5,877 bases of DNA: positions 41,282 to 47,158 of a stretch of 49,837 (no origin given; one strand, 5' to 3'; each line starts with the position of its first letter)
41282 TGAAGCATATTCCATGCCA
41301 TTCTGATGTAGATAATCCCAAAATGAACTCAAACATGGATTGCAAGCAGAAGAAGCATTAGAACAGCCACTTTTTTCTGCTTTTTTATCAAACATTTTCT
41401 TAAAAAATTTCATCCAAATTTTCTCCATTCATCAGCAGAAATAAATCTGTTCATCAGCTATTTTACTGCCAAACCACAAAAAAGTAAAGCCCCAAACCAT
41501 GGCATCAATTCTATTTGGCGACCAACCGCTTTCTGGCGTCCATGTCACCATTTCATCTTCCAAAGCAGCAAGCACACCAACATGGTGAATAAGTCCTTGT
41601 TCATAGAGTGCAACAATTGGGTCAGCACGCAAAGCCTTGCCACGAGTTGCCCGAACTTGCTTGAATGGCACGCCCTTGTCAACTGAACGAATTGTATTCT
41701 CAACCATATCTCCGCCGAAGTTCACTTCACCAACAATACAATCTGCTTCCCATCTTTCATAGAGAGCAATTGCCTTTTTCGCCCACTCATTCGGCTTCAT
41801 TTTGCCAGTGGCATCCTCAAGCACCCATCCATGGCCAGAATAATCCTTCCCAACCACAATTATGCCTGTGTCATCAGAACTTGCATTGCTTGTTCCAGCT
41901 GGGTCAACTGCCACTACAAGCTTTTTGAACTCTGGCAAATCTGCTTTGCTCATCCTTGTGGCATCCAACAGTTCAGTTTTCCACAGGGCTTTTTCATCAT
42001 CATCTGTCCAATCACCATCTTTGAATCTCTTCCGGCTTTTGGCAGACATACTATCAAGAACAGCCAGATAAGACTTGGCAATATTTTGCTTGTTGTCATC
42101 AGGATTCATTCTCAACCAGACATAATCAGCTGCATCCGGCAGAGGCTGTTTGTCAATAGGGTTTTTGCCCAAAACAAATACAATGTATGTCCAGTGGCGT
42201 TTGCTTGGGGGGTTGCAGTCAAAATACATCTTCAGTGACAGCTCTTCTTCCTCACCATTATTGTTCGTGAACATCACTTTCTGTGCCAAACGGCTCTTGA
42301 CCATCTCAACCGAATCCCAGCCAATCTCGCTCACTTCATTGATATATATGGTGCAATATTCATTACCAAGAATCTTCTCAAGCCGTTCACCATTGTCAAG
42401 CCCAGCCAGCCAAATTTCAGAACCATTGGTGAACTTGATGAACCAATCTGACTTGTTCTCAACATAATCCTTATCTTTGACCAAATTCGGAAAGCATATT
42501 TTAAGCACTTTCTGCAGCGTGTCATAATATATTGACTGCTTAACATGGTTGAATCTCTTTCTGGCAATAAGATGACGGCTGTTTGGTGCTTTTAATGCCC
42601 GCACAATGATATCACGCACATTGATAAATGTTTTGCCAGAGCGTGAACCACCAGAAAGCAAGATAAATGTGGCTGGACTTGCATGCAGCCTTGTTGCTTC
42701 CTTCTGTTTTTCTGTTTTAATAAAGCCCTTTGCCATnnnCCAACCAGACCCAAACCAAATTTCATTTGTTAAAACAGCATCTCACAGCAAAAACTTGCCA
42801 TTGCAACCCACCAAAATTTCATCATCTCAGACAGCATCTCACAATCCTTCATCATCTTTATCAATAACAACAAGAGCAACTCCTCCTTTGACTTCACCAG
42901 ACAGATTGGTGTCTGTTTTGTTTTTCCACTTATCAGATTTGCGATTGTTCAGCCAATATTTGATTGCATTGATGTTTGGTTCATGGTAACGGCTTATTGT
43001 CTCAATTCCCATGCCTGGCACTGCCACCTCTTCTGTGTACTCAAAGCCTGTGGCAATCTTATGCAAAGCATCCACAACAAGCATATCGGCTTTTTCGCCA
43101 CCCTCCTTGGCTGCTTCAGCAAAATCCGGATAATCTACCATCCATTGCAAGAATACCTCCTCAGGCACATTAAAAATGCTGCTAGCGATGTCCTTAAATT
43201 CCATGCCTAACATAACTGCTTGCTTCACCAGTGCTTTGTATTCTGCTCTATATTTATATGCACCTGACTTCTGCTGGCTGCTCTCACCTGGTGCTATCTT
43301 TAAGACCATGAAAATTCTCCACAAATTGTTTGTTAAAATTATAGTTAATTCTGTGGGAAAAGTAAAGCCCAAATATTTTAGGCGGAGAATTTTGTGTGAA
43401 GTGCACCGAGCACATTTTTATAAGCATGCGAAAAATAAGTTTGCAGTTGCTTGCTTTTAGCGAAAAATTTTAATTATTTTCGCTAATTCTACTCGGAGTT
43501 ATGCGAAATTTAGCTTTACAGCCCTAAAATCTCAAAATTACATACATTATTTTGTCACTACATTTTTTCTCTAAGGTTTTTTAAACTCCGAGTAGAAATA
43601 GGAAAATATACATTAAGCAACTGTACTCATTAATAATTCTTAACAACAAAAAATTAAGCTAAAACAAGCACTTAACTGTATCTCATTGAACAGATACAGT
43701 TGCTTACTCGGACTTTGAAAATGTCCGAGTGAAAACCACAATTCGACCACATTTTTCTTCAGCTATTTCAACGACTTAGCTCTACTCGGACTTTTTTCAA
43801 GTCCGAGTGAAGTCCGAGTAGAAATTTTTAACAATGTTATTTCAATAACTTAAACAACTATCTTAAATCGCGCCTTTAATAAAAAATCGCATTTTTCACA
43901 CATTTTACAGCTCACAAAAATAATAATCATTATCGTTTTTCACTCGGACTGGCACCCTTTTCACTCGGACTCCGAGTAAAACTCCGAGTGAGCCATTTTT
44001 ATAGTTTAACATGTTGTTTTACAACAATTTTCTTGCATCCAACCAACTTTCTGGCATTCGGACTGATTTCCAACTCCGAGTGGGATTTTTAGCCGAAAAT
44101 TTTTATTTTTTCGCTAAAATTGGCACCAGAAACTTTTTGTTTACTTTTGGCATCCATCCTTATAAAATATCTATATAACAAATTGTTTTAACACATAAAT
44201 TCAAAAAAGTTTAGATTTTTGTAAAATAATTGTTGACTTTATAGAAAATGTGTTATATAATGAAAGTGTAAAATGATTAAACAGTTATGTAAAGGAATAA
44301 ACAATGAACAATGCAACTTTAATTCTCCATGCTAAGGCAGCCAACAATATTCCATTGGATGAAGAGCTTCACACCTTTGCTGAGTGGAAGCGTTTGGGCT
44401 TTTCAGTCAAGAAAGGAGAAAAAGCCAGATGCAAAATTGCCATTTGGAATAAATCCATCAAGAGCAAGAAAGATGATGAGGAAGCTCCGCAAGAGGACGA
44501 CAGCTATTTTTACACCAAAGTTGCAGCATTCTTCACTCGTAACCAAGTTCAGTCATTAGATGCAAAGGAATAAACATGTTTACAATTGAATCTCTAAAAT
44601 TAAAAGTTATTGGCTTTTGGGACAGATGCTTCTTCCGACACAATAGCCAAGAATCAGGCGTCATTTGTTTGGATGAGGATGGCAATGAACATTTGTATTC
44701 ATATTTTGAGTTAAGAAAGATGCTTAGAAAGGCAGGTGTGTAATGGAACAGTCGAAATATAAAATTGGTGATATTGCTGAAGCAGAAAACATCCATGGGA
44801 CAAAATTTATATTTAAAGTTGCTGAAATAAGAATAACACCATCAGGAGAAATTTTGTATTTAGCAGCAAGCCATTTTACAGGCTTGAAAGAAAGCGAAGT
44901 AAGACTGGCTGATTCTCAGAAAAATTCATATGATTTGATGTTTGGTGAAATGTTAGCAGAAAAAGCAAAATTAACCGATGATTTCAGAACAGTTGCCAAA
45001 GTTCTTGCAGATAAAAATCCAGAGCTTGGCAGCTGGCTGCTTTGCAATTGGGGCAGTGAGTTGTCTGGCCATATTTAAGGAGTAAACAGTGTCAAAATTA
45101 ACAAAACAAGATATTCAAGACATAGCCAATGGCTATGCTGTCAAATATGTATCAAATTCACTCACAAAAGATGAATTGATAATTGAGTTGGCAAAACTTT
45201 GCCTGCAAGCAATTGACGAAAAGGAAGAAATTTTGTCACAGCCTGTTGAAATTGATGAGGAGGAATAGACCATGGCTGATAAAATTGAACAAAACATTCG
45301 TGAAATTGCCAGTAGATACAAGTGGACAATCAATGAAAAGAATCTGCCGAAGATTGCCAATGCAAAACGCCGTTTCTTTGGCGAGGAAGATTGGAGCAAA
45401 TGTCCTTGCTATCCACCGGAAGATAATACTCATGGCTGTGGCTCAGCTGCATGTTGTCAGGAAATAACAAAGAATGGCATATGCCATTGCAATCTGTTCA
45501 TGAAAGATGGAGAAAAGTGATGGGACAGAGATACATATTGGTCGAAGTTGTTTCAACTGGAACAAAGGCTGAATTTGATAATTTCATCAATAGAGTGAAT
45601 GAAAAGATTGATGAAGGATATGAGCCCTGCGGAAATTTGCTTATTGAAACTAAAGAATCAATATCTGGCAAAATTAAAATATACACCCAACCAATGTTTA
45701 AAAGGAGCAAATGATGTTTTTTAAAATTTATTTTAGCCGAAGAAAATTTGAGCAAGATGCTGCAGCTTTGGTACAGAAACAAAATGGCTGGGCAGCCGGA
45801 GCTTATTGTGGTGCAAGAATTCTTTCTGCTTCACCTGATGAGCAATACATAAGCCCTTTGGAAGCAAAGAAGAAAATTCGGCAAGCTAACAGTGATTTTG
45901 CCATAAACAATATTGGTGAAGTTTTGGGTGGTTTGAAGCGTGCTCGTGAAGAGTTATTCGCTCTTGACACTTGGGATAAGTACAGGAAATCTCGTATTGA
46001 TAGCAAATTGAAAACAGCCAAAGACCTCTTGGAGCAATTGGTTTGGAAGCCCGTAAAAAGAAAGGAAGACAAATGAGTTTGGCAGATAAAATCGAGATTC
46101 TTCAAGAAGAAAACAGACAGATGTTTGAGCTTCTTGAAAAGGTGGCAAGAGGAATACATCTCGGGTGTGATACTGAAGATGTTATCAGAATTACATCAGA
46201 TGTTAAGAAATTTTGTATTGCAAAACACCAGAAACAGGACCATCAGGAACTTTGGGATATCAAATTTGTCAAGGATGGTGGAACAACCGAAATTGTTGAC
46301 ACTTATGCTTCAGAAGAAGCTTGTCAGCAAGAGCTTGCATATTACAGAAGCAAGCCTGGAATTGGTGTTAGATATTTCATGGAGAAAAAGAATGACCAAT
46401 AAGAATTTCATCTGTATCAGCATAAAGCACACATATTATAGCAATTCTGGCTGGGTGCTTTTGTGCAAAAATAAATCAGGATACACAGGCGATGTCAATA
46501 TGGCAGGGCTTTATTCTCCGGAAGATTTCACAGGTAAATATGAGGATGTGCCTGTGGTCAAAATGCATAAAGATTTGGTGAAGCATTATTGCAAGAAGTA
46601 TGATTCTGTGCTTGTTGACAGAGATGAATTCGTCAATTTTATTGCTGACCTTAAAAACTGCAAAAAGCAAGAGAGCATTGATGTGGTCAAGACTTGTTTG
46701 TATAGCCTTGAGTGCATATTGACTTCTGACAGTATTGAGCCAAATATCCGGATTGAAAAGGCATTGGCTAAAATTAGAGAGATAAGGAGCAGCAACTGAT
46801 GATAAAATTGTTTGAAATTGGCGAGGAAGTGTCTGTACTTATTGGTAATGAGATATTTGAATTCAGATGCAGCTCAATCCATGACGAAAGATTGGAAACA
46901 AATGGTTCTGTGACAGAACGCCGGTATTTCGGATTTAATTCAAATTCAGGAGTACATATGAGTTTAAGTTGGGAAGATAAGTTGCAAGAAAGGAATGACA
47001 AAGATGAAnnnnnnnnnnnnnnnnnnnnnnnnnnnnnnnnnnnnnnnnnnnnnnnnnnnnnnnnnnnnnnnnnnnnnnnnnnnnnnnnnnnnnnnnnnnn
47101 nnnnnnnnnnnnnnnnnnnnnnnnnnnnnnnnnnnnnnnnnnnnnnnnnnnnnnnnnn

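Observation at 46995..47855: Phage-encoded PRPP-synthetase-family enzyme: nucleotide supply or a lone Adps-like NAD+-reconstitution component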

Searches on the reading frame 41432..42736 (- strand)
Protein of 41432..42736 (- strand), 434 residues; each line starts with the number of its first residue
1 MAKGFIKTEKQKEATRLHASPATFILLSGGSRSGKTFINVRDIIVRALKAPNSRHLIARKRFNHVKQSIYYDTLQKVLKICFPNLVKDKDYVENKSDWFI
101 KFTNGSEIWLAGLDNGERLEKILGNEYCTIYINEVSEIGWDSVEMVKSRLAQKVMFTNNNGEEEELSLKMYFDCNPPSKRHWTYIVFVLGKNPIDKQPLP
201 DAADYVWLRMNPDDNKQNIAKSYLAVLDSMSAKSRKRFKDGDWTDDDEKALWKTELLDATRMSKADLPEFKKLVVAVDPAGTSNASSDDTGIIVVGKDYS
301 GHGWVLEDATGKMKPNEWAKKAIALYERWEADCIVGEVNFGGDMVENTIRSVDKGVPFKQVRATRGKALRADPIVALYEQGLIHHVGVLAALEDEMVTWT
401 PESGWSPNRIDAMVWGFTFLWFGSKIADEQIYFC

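Call 47: search_dna_similar(query=window:41432-42736:-, collection=phages, mode=protein, max_evalue=1e-10, max_rows=15)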
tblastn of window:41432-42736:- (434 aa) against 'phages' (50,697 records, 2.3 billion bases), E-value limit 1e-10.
Records with a match: 367; places in all: 367; records where one place covers at least 80% of the query: 7.
Best place of each record, by identity: <60% 367.
By first word of the organism name: Gordonia 173; Vibrio 64; Microbacterium 50; Arthrobacter 18; Escherichia 6; Streptomyces 5; Bacteriophage 5; Pseudomonas 5; Salinibacter 5; Dinoroseobacter 3; and 21 more.
By host as written in the record: Gordonia terrae 3612 149; - 62; Microbacterium foliorum NRRL B-24224 31; Gordonia terrae CAG3 14; Microbacterium foliorum NRRL B-24224 SEA 12; Arthrobacter globiformis B-2979 8; Gordonia terrae NRRL B-16283 6; Microbacterium paraoxydans NRRL B-14843 5; and 49 more.
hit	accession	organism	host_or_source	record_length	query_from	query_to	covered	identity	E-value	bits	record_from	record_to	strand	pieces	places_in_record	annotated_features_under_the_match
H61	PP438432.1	Synechococcus phage Ssp-JY42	Synechococcus sp.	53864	8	422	96%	48.0%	7e-124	401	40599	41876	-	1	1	terminase large subunit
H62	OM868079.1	Synechococcus phage Yong-M4-211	Synechococcus sp. PCC 7002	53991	8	422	96%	48.0%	7e-124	401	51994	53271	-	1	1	terminase large subunit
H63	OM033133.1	Aeromonas phage phiA005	Aeromonas sp.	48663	23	420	92%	32.3%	4e-45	173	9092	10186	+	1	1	DNA-packaging protein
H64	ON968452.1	Pseudanabaena phage Pan1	Pseudanabaena sp.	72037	24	427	93%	29.9%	6e-37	149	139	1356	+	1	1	terminase large subunit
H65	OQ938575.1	Streptomyces phage OnionKnight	Streptomyces lividans JI 1326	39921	26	420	91%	29.7%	5e-37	149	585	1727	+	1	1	2: terminase large subunit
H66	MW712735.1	Arthrobacter phage Rizwana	Arthrobacter sp. ATCC 21022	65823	34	420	89%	28.4%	2e-35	145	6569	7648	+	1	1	14: terminase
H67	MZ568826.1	Shewanella phage vB_SspS_KASIA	Shewanella sp. M16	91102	34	415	88%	28.3%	2e-24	112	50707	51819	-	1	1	terminase large subunit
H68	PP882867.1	Dinoroseobacter phage vB_DshS_R26L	Dinoroseobacter shibae DFL12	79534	100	415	73%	31.8%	2e-34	142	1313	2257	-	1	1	large packaging protein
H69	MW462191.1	Bacteriophage sp.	freshwater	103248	178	426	57%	39.9%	2e-48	183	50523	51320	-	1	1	terminase protein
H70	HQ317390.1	Colwellia phage 9A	Colwellia psychrerythaea strain 34H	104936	94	424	76%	29.8%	1e-28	125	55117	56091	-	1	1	terminase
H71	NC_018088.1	Colwellia phage 9A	Colwellia psychrerythaea strain 34H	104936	94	424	76%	29.8%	1e-28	125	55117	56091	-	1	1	terminase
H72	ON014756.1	Pseudanabaena phage Pam4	Pseudanabaena sp.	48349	94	427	77%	29.2%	1e-31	134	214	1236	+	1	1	terminase large subunit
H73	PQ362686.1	Arthrobacter phage Ranunculus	Arthrobacter globiformis B-2979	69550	182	427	57%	39.1%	7e-41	161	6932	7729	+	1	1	15: terminase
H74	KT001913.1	Caulobacter phage Sansa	Caulobacter crescentus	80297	99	420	74%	29.5%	2e-25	115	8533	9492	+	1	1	terminase large subunit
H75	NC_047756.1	Caulobacter phage Sansa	Caulobacter crescentus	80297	99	420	74%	29.5%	2e-25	115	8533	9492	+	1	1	terminase large subunit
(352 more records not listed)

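Call 49: get_annotated_region(hit=H61, flank=13000)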
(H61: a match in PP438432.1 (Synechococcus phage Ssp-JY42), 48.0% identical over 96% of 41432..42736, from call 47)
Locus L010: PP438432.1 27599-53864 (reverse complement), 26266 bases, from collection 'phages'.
description: Synechococcus phage Ssp-JY42, complete genome.
organism: Synechococcus phage Ssp-JY42 (NCBI taxid 3128160)
taxonomy: Viruses; Duplodnaviria; Heunggongvirae; Uroviricota; Caudoviricetes
host: Synechococcus sp.; source: China; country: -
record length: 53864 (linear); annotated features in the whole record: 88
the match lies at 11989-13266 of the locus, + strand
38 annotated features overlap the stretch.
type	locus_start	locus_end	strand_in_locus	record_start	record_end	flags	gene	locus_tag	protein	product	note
CDS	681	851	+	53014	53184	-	-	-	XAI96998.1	hypothetical protein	-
CDS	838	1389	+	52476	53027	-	-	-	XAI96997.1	hypothetical protein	-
CDS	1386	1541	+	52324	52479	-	-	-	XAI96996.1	hypothetical protein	-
CDS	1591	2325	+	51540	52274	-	-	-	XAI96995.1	hypothetical protein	-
CDS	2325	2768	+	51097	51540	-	-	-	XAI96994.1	hypothetical protein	-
CDS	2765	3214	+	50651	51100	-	-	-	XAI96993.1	hypothetical protein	-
CDS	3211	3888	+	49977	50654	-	-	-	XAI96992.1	hypothetical protein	-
CDS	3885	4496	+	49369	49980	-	-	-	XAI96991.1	putative GcrA cell cycle regulator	-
CDS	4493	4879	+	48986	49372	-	-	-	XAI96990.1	hypothetical protein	-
CDS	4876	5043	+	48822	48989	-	-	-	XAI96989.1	hypothetical protein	-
CDS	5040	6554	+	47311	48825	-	-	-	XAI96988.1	hypothetical protein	-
CDS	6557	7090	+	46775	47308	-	-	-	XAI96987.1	HNHc domain containing protein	-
CDS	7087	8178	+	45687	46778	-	-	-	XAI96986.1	hypothetical protein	-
CDS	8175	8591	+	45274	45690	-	-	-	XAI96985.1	chromosomal replication initiator DnaA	C-terminal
CDS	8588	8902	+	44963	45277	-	-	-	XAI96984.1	hypothetical protein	-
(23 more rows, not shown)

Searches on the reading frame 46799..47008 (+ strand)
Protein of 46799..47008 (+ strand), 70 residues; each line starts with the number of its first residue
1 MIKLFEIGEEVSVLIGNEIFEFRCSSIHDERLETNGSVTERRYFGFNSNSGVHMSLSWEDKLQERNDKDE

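Call 54: search_protein_families(library=phrogs, proteins=[window:46799-47008:+], max_evalue=0.001)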
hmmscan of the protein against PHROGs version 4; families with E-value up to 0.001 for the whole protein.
window:46799-47008:+ (70 aa): 0 families
